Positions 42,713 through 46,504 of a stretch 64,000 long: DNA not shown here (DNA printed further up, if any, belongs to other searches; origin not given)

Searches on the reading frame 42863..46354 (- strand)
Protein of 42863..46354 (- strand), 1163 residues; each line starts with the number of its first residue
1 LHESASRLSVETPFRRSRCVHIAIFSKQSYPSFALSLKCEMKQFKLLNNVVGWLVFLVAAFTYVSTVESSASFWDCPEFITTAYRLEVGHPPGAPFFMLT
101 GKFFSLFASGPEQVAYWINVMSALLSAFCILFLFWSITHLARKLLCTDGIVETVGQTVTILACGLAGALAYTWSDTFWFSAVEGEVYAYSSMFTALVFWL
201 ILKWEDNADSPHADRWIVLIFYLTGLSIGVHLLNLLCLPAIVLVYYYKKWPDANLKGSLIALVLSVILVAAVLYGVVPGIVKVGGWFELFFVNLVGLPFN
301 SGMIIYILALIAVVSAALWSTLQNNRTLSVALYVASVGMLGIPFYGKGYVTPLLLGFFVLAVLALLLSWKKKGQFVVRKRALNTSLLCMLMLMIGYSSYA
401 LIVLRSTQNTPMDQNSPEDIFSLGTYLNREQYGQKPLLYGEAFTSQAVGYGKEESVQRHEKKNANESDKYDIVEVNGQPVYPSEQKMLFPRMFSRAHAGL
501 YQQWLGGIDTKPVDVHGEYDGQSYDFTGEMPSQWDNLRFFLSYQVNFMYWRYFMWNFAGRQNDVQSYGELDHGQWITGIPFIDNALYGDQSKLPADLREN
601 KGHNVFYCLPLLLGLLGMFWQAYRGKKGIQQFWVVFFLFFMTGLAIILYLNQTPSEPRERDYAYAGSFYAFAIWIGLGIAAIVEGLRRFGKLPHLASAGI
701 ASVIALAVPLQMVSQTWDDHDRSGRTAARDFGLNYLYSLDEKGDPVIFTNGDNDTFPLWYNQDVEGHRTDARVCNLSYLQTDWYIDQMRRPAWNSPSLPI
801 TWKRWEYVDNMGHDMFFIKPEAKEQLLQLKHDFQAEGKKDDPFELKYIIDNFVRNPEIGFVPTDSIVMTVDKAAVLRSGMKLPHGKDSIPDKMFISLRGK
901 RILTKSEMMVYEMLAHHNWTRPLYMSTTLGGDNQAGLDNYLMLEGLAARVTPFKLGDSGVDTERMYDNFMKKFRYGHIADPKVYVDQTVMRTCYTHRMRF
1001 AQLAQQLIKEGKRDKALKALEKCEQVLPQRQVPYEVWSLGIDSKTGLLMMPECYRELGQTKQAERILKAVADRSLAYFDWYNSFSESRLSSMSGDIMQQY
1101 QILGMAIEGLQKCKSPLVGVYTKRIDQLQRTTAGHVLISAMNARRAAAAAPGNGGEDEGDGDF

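Call 83: search_protein_families(library=pfam, proteins=[window:42863-46354:-], max_evalue=0.001)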
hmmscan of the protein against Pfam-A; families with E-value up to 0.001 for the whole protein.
window:42863-46354:- (1163 aa): 1 family
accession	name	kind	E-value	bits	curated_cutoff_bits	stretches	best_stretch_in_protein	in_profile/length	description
PF11028.14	TMEM260-like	-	8.6e-78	260.6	24.2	1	75-252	1-177/179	Protein O-mannosyl-transferase TMEM260-like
